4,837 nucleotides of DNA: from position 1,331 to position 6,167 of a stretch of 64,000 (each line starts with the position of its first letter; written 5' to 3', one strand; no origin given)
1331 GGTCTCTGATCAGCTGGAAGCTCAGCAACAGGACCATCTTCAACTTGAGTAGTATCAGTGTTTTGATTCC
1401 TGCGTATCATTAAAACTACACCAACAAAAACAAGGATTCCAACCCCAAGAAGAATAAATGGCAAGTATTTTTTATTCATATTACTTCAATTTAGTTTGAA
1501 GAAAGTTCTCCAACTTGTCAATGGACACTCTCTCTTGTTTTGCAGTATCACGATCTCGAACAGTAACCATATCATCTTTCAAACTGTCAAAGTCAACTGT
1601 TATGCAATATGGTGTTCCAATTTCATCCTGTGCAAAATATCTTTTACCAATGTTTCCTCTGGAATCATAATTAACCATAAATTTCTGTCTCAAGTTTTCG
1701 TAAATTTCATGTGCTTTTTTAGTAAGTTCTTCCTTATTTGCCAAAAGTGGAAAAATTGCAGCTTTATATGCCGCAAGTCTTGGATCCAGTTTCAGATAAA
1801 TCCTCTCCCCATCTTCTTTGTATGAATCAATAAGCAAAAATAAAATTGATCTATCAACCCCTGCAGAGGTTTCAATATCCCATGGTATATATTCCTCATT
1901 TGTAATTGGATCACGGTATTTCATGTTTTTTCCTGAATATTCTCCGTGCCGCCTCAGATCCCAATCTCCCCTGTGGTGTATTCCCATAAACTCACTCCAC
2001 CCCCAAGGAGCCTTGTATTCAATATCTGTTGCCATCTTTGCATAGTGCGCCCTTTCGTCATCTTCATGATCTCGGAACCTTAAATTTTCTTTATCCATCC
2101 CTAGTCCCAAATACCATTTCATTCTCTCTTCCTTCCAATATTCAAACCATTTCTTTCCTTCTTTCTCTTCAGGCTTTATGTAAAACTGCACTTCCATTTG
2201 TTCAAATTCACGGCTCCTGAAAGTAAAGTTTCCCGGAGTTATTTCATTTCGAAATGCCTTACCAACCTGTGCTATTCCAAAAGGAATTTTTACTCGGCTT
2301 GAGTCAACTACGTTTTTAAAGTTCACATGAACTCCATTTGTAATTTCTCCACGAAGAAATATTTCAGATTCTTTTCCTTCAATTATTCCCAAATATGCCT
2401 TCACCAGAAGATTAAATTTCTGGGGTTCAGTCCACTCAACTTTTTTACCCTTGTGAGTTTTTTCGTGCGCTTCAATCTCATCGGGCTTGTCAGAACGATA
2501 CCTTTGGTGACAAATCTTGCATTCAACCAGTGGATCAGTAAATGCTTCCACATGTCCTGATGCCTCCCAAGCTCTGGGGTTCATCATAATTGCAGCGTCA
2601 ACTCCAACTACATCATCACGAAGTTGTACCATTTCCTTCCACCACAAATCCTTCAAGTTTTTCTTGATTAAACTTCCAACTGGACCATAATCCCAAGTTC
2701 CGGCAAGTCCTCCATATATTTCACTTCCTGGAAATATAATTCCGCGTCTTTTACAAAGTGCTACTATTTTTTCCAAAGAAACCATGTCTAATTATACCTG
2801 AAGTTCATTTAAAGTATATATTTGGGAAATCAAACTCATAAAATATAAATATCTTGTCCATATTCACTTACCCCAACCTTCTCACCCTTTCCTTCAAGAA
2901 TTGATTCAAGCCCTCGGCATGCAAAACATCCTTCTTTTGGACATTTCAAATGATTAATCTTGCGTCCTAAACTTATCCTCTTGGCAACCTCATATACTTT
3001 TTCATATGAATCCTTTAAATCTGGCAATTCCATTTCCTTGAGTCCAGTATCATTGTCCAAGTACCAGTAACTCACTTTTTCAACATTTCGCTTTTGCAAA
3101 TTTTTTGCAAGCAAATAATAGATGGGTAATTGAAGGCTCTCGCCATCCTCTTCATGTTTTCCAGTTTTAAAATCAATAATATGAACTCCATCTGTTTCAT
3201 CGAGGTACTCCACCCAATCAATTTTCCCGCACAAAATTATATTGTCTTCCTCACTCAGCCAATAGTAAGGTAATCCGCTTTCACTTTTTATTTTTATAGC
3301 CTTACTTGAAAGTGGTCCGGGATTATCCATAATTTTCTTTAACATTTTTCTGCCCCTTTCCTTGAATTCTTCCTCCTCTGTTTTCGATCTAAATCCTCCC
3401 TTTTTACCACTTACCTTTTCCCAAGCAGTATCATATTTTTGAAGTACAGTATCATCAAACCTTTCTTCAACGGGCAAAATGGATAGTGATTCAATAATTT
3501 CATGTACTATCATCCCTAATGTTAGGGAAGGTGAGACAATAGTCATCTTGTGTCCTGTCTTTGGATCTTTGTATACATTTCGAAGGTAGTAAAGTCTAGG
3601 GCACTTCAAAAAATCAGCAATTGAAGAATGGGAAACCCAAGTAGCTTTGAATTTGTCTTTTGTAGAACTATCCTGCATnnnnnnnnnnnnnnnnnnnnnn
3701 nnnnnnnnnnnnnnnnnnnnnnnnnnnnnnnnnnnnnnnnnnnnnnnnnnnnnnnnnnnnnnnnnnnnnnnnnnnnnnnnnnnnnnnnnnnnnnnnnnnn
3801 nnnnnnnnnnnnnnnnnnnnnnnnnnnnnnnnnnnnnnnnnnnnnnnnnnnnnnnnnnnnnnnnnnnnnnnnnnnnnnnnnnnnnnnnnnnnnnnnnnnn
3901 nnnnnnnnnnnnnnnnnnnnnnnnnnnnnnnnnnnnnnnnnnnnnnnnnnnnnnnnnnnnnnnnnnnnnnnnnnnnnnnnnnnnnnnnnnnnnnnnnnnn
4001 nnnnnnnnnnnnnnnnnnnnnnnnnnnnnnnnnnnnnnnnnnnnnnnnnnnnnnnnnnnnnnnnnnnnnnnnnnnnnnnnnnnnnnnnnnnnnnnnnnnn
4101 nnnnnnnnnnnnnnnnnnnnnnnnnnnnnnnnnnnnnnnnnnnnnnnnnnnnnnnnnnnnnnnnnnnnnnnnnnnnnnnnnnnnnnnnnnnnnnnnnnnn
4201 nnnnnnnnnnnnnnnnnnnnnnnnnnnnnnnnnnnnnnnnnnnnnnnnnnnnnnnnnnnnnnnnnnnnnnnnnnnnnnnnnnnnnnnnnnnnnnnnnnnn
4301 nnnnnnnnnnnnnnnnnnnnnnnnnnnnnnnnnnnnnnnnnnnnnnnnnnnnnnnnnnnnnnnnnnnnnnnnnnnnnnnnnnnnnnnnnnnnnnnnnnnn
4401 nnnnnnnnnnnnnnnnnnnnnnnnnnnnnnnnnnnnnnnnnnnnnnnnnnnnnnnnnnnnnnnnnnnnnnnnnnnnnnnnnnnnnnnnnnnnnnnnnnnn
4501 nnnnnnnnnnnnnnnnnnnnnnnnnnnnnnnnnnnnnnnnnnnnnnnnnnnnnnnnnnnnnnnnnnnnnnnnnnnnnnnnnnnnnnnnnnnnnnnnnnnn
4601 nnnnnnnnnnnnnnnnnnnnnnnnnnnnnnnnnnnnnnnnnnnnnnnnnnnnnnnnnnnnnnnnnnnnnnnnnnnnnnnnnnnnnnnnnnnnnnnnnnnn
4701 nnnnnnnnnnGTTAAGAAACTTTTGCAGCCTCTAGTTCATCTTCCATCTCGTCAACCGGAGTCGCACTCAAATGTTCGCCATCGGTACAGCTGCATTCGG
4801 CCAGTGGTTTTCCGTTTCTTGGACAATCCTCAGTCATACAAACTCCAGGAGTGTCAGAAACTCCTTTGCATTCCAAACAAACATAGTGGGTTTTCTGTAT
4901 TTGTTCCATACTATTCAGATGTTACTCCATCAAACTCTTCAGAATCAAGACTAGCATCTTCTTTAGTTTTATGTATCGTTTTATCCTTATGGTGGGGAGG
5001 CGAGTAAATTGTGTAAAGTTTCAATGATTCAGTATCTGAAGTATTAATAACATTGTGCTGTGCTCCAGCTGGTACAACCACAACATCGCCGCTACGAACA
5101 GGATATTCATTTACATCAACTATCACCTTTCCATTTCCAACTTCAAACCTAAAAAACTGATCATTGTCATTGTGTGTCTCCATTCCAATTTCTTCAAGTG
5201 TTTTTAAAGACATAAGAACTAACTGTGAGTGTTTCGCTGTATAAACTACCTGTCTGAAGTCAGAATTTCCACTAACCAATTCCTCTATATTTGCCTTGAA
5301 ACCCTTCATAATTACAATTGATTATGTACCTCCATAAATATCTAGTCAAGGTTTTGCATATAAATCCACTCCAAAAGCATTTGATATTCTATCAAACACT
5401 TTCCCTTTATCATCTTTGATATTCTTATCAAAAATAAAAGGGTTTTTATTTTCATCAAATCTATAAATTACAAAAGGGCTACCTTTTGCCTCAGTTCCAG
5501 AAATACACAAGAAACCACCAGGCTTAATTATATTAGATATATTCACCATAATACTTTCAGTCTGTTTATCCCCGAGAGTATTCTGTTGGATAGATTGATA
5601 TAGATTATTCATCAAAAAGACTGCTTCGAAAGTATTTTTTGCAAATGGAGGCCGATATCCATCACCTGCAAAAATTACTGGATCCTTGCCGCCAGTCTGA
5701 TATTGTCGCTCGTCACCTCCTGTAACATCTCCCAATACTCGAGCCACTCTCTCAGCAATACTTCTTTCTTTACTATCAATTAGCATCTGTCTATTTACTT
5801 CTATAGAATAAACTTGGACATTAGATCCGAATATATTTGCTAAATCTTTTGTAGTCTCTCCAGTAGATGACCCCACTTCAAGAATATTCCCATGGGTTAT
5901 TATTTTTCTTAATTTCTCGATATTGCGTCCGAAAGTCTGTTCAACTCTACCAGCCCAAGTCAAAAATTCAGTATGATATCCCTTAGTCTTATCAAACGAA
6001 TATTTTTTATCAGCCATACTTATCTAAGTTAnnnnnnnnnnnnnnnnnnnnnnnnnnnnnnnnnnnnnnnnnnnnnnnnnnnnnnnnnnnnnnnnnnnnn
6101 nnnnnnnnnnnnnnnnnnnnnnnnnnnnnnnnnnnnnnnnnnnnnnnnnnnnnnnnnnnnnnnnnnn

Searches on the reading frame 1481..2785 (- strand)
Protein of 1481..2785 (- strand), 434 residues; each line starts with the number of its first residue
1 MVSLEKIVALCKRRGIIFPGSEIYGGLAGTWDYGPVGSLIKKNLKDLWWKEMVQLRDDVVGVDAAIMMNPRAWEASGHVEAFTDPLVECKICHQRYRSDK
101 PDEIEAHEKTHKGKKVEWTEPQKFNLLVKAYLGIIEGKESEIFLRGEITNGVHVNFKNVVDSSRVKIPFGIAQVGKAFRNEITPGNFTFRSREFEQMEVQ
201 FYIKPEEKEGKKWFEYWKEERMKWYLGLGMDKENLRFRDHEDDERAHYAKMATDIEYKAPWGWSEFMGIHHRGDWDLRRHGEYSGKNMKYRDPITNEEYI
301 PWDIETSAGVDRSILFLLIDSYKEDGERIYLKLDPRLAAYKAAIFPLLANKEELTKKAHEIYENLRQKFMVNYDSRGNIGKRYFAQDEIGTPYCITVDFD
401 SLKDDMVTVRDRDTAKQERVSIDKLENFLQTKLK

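Call 70: find_related_loci(query=window:1481-2785:-, collection=metagenome_contigs, flank=10000)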
Query window:1481-2785:- (434 aa) in metagenome_contigs; peptide patterns used: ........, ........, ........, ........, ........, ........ (x = any residue, [..] = any of these).
600 stretches matched a pattern (row limit reached: there are more); 589 encode a relative of the query (tblastn E <= 1e-3); the best 80 are kept; 80 distinct loci.
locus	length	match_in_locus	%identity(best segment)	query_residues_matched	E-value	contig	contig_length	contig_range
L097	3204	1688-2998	82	1-433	0e+0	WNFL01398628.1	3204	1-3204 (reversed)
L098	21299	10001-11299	81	1-433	0e+0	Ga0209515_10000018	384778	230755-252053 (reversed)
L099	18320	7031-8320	79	4-433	0e+0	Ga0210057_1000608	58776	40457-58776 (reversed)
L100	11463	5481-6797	76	4-434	0e+0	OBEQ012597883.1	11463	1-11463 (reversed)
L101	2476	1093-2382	78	4-433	0e+0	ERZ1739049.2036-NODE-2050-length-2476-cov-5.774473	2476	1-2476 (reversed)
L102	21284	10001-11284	78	4-433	0e+0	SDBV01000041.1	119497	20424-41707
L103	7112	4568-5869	79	1-432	0e+0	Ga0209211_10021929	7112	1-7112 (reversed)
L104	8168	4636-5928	77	4-434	0e+0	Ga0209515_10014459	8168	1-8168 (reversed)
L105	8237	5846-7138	77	4-434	0e+0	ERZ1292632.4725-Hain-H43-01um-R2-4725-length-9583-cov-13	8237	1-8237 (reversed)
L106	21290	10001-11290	76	4-433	0e+0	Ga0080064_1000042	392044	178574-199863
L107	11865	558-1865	77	4-433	0e+0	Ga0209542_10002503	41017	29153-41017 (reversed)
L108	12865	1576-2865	77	4-433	0e+0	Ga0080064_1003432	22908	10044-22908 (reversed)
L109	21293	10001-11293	77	4-434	0e+0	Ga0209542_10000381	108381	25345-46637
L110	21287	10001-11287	77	4-432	0e+0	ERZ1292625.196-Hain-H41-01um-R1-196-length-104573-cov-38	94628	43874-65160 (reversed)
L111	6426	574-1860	78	4-434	0e+0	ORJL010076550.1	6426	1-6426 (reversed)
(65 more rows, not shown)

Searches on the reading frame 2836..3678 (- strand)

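Call 3: search_protein_families(library=pfam, proteins=[window:2836-3678:-], max_evalue=0.01)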
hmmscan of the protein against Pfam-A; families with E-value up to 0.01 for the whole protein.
window:2836-3678:- (280 aa): 3 families
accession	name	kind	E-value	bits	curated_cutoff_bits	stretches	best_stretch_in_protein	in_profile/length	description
PF12705.13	PDDEXK_1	-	2.3e-21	77.3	22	1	15-231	2-220/247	PD-(D/E)XK nuclease superfamily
PF08696.17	Dna2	-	0.00068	19.9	22.4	1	15-87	56-120/204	DNA replication factor Dna2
PF01930.23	Cas_Cas4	-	0.0063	17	22.7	0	151-254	54-152/160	Domain of unknown function DUF83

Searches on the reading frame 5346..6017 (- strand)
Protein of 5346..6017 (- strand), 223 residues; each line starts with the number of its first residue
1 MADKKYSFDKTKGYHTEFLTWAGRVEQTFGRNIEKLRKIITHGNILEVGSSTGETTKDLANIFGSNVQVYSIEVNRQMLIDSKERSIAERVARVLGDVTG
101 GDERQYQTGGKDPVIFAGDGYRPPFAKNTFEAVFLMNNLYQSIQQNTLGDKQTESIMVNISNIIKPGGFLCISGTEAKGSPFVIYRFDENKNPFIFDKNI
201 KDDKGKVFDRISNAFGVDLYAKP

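Call 3: search_protein_families(library=pfam, proteins=[window:5346-6017:-], max_evalue=0.01)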
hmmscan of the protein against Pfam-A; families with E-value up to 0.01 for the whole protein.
window:5346-6017:- (223 aa): 6 families
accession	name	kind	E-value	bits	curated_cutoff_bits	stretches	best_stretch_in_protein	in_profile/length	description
PF13649.12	Methyltransf_25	-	3.7e-07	31.2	27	1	45-97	1-54/97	Methyltransferase domain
PF08241.18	Methyltransf_11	-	4.7e-07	30.8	21.2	1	46-172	1-95/95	Methyltransferase domain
PF13847.12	Methyltransf_31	-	9.4e-06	25.8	27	1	43-174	5-111/145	Methyltransferase domain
PF08242.18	Methyltransf_12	-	0.0001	23.4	30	1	46-170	1-98/98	Methyltransferase domain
PF01135.25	PCMT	-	0.00022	21.5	20.3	1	35-95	68-127/210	Protein-L-isoaspartate(D-aspartate) O-methyltransferase (PCMT)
PF01209.24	Ubie_methyltran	-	0.0063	16.3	20.1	0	33-94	39-100/233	ubiE/COQ5 methyltransferase family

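Call 4: search_protein_families(library=padloc, proteins=[window:5346-6017:-], max_evalue=0.01)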
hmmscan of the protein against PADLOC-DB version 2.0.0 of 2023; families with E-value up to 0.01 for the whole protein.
window:5346-6017:- (223 aa): 0 families

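Call 6: search_protein_families(library=ncbifam, proteins=[window:5346-6017:-], max_evalue=0.01)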
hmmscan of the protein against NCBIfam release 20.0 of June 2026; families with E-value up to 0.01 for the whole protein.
window:5346-6017:- (223 aa): 7 families
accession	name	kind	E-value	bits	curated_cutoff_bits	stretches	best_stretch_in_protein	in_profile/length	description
NF043040.1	corrin_prot_MT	hypoth_equivalog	0.0007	19.1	180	1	23-91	25-88/216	corrinoid protein-associated methyltransferase CpaM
NF001241.0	PRK00216.1-2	equivalog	0.00071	19.3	327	1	31-173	41-148/231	demethylmenaquinone methyltransferase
NF001556.0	PRK00377.1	equivalog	0.002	17.9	238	1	35-79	35-78/198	cobalt-precorrin-6Y C(15)-methyltransferase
NF001240.0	PRK00216.1-1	equivalog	0.0039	16.3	378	0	42-91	64-113/251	bifunctional demethylmenaquinone methyltransferase/2-methoxy-6-polyprenyl-1,4-benzoquinol methylase UbiE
TIGR00080.1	pimt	equivalog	0.0045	16.8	159.05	1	32-85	69-121/216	protein-L-isoaspartate O-methyltransferase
TIGR02469.1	CbiT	equivalog_domain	0.0048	17.1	78.3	0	43-79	21-56/124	precorrin-6Y C5,15-methyltransferase (decarboxylating) subunit CbiT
NF040538.1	methyl_ArsM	equivalog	0.0079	15.4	500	0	44-84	64-104/356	arsinothricin biosynthesis methyltransferase ArsM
